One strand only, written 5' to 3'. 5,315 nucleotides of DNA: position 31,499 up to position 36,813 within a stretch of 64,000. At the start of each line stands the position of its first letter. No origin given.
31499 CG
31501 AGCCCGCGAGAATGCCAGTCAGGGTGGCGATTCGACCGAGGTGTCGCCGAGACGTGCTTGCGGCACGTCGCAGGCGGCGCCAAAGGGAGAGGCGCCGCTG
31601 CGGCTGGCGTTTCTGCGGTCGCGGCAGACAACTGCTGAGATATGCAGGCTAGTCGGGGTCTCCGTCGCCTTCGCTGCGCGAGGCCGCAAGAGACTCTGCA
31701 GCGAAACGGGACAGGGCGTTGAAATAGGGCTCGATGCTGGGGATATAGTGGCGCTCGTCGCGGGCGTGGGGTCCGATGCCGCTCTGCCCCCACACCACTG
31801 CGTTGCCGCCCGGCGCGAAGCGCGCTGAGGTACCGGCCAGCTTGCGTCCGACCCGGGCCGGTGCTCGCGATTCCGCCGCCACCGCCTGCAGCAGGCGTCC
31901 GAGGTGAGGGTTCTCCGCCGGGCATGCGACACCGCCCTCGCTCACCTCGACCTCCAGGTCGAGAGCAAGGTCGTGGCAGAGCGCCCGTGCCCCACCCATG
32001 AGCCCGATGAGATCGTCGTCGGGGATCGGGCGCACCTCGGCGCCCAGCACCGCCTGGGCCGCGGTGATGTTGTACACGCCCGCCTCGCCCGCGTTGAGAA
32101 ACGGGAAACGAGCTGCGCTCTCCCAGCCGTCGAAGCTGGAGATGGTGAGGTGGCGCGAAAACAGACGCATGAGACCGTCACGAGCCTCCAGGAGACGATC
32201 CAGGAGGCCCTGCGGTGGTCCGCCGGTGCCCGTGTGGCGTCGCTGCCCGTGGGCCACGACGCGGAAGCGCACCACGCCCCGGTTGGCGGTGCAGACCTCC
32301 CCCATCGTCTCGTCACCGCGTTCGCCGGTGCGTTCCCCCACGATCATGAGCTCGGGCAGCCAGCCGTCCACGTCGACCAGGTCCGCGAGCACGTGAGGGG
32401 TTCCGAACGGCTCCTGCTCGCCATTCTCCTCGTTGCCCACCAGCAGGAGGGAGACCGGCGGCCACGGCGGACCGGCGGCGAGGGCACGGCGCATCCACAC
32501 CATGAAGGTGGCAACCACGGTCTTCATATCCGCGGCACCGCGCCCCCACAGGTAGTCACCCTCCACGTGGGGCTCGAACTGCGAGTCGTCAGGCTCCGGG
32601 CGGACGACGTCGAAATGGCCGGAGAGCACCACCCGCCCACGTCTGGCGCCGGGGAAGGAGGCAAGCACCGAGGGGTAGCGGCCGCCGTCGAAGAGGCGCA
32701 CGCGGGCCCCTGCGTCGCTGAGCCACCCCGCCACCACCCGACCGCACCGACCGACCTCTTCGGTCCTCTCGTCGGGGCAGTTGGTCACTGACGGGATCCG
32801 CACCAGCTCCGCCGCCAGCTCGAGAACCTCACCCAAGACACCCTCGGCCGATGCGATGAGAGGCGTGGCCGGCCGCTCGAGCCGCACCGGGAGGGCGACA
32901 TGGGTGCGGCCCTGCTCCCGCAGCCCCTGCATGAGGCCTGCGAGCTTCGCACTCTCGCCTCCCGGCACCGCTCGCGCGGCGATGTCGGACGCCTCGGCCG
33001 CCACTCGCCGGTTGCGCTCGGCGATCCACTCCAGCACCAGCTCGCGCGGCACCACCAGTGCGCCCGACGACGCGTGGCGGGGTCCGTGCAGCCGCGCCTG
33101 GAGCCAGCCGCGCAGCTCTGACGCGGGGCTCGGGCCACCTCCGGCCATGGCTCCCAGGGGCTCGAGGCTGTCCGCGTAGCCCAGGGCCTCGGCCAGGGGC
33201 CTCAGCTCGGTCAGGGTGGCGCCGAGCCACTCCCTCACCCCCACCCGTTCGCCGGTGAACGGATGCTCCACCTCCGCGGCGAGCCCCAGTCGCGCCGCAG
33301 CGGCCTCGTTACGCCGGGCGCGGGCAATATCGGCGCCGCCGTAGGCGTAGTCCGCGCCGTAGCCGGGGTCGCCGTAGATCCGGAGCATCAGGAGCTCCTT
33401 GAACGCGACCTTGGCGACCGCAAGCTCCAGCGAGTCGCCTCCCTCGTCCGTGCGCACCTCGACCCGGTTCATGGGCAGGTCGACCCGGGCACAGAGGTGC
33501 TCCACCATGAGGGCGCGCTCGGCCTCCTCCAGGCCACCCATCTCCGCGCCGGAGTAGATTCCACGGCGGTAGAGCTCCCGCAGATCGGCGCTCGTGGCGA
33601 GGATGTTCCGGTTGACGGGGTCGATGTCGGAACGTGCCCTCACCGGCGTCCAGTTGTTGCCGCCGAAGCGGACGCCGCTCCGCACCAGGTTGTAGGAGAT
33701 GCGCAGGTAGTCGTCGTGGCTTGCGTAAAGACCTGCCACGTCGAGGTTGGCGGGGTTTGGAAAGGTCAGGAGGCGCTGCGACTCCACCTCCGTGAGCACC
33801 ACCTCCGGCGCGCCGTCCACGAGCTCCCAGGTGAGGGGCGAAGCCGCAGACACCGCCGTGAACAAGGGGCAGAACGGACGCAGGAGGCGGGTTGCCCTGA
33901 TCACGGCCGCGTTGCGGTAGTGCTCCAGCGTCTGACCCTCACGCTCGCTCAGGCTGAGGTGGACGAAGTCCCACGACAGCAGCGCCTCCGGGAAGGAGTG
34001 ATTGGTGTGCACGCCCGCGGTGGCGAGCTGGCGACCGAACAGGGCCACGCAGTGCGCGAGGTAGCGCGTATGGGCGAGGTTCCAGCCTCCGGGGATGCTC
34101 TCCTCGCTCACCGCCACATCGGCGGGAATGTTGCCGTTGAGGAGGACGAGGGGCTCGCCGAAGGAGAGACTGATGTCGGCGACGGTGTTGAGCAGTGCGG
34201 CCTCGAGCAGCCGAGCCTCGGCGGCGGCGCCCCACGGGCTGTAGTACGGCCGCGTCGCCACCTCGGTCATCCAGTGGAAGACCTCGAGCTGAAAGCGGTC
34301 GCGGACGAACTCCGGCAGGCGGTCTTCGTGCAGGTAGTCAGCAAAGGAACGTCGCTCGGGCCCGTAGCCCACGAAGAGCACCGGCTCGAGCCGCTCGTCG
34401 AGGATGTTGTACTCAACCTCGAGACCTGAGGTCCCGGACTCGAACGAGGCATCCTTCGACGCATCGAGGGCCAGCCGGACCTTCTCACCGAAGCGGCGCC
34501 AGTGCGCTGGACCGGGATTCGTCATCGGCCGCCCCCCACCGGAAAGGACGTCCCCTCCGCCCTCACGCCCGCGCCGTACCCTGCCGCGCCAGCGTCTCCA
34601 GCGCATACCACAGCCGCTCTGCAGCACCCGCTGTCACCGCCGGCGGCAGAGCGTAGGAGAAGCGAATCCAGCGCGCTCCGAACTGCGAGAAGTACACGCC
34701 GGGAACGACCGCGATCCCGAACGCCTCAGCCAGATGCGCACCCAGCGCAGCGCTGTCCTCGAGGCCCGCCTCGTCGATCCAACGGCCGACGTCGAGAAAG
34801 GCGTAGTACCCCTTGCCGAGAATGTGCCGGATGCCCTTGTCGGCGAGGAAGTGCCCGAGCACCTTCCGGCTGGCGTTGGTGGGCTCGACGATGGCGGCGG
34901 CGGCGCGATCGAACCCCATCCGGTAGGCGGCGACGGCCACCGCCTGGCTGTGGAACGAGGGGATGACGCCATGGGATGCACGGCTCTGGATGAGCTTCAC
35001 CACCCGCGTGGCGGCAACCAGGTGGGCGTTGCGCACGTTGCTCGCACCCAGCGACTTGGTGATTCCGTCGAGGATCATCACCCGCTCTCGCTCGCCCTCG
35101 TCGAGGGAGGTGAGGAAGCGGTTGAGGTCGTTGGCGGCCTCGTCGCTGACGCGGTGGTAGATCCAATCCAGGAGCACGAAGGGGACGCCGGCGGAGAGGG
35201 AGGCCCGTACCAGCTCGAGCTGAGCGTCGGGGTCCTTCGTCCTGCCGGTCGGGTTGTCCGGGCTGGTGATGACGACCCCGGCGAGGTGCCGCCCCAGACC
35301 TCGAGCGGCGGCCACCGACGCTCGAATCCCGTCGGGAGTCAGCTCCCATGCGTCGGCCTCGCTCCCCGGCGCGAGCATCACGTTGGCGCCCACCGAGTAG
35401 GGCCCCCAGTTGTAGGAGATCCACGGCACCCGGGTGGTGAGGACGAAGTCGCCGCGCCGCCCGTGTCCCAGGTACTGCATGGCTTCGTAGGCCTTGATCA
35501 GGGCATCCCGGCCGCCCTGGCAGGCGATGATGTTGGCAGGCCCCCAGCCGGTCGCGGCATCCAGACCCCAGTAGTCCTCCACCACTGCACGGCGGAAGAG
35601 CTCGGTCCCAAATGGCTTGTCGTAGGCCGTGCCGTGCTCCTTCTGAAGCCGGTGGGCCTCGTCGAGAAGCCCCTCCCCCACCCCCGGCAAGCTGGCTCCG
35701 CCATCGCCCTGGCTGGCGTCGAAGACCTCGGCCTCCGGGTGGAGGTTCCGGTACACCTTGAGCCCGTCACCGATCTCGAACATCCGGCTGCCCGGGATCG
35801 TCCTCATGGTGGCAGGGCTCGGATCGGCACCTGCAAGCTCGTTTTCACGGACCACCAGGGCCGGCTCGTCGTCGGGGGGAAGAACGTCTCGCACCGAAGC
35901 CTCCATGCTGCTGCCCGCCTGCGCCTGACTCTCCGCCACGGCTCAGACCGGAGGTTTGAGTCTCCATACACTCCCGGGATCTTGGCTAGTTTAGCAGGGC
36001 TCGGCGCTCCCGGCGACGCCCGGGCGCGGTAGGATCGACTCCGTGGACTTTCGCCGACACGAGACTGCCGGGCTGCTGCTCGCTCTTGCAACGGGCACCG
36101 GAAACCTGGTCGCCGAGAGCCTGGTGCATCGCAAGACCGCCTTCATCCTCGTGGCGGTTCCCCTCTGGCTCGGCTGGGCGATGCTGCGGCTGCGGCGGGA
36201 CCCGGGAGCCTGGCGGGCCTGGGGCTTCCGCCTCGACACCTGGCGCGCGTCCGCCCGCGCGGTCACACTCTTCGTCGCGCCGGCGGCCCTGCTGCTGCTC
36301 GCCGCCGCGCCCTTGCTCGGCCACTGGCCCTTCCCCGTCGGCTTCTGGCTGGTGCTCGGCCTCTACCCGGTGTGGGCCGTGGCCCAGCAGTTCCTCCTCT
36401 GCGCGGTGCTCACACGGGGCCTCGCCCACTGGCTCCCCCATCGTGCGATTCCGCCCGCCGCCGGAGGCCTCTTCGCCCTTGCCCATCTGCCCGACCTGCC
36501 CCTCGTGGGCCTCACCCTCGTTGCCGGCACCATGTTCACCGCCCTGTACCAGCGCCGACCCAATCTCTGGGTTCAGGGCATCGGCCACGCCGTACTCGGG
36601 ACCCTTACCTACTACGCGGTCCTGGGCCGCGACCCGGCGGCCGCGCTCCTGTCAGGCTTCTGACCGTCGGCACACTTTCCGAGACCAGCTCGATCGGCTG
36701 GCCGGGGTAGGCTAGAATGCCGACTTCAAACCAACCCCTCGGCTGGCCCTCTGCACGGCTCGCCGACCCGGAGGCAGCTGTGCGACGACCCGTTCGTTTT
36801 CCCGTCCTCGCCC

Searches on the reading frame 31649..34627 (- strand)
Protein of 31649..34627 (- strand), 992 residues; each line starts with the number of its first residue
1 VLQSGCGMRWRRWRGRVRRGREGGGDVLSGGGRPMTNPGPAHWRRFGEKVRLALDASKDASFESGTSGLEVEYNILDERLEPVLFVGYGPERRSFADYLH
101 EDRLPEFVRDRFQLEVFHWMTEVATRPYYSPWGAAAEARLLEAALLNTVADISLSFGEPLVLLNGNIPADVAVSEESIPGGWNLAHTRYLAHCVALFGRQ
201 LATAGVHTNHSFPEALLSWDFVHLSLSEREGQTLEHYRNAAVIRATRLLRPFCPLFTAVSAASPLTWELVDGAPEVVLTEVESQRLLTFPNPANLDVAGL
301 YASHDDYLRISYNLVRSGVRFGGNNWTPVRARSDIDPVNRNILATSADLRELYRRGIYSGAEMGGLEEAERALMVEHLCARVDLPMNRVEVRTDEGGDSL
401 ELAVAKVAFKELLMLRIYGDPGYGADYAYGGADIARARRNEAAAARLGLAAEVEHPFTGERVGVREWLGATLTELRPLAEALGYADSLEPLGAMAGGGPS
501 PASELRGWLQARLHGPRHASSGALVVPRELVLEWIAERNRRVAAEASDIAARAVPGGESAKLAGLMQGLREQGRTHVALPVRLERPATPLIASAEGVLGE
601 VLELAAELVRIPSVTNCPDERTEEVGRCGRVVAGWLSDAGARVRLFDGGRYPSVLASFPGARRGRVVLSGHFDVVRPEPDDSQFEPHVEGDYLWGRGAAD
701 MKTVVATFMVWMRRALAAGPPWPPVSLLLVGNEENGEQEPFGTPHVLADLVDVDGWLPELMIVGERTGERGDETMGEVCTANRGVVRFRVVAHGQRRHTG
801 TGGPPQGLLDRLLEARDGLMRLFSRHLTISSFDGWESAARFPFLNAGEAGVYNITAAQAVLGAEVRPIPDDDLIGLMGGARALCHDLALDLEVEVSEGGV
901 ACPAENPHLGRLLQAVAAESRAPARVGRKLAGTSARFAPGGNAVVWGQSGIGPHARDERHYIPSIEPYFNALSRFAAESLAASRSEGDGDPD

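Call 56: search_protein_families(library=pfam, proteins=[window:31649-34627:-], max_evalue=0.0001)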
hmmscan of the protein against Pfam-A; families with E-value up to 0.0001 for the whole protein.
window:31649-34627:- (992 aa): 1 family
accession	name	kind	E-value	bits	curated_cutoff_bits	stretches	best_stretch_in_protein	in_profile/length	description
PF01546.33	Peptidase_M20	-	7.5e-19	68.9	24.6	1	668-977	2-205/206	Peptidase family M20/M25/M40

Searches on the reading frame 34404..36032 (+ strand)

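Call 79: search_protein_families(library=ncbifam, proteins=[L093:7576-9414:+, L093:11323-13320:+], max_evalue=0.001)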
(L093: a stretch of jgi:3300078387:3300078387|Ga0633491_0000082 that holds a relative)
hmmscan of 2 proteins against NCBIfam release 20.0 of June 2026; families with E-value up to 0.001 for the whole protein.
L093:7576-9414:+ (612 aa): 53 families (the best 25 are shown)
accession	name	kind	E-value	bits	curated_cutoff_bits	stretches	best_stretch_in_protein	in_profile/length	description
NF009410.0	PRK12771.1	subfamily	2.3e-128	429.3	516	2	9-269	41-292/566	NAD(P)-binding protein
NF009454.0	PRK12814.1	equivalog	5e-106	355.6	916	2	17-269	103-347/657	putative NADPH-dependent glutamate synthase small subunit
NF010590.0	PRK13984.1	equivalog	2.6e-102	342.9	946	1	18-450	198-609/611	putative oxidoreductase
NF009414.0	PRK12778.1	equivalog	1.3e-84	284.9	1103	2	17-269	338-594/752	bifunctional dihydroorotate dehydrogenase B NAD binding subunit/NADPH-dependent glutamate synthase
TIGR01316.1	gltA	equivalog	6.1e-82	275.8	471.75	2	16-269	36-296/449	NADPH-dependent glutamate synthase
TIGR01318.1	gltD_gamma_fam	subfamily_domain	7e-74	249.1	482.95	2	17-269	49-306/467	glutamate synthase, small subunit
TIGR03315.1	Se_ygfK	equivalog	9.6e-74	248.4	835.3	2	17-266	446-687/1012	putative selenate reductase subunit YgfK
NF009408.0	PRK12769.1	equivalog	7.4e-67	225.9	1003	2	18-269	236-492/659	formate-dependent uric acid utilization protein AegA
NF009415.0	PRK12779.1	equivalog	8.3e-65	219.2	1519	2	19-269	211-471/944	putative bifunctional glutamate synthase subunit beta/2-polyprenylphenol hydroxylase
TIGR01317.1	GOGAT_sm_gam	subfamily_domain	1.4e-63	215.4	447.7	1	20-450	54-481/485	glutamate synthase small subunit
NF009413.0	PRK12775.1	equivalog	1.5e-54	185.2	1895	2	18-270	341-596/1006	putative trifunctional 2-polyprenylphenol hydroxylase/glutamate synthase subunit beta/ferritin domain-containing protein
NF009409.0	PRK12770.1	subfamily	7.1e-53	179.9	343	2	97-268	4-196/360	putative glutamate synthase subunit beta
NF009451.0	PRK12809.1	equivalog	2e-49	168.5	1154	2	17-267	218-473/639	formate-dependent uric acid utilization protein YgfT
NF045663.1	diclust_near_Sec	equivalog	2.6e-44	151.5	530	2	17-224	19-212/759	pyridine nucleotide-disulfide oxidoreductase/dicluster-binding protein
NF045599.1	bili_reduct_long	exception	1.1e-12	47.1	750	1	113-270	380-529/641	bilirubin reductase, long form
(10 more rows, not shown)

L093:11323-13320:+ (665 aa): 20 families
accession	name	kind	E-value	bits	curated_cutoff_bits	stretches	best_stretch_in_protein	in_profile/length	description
TIGR04485.1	thiosulf_SoxX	equivalog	2e-26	92.5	61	2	274-339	2-75/78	sulfur oxidation c-type cytochrome SoxX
TIGR02603.1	CxxCH_TIGR02603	domain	7.8e-23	81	68.15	1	263-315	1-52/134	putative heme-binding domain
NF040971.1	cytc_ExtS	equivalog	1e-19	70.9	100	1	262-449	75-260/262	selenite/tellurite reduction operon c-type cytochrome lipoprotein ExtS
NF050122.1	bc1_QcrC_actin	exception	4.1e-15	55.8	200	1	164-341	40-210/253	cytochrome bc1 complex diheme cytochrome c subunit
NF045773.1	cytochro_C550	exception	1.4e-12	47.5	125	0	265-339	49-116/118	cytochrome c550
NF045774.1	cytochro_C551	exception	7.3e-12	45.2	118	1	262-340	36-107/110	cytochrome c551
TIGR00782.1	ccoP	equivalog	1.4e-11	44.2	179.95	1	219-289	164-226/285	cytochrome-c oxidase, cbb3-type subunit III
NF011055.0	PRK14487.1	subfamily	3.1e-09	36.6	218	0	291-332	109-150/212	cbb3-type cytochrome c oxidase subunit II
NF011054.0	PRK14486.1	equivalog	5.5e-09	35.9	447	0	291-335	104-148/294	putative bifunctional cbb3-type cytochrome c oxidase subunit II/cytochrome c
NF040606.1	CytoC_perox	subfamily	6.1e-06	25.7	150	0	338-383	272-317/524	di-heme-cytochrome C peroxidase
TIGR04494.1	c550_PedF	equivalog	6.5e-06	26.1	122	0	274-326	59-112/133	cytochrome c-550 PedF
TIGR00781.1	ccoO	equivalog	7.2e-06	25.9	200.65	0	291-335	103-147/232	cytochrome-c oxidase, cbb3-type subunit II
NF049874.1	PdsA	exception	1.6e-05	24.9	330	0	229-313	90-164/198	periplasmic diheme shuttle PdsA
NF033864.1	cytochrome579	equivalog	4.9e-05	23.2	280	0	265-290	49-75/179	cytochrome 579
TIGR03508.1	decahem_SO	subfamily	9.3e-05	22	192.2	1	74-186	3-106/258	DmsE family decaheme c-type cytochrome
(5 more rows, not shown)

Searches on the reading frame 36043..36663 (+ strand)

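Call 56: search_protein_families(library=pfam, proteins=[window:36043-36663:+], max_evalue=0.0001)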
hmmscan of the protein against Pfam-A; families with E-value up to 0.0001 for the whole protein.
window:36043-36663:+ (206 aa): 1 family
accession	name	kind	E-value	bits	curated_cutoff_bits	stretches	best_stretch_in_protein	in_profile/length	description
PF02517.21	Rce1-like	-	3.8e-05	24.3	22.4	1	101-185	5-90/93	Type II CAAX prenyl endopeptidase Rce1-like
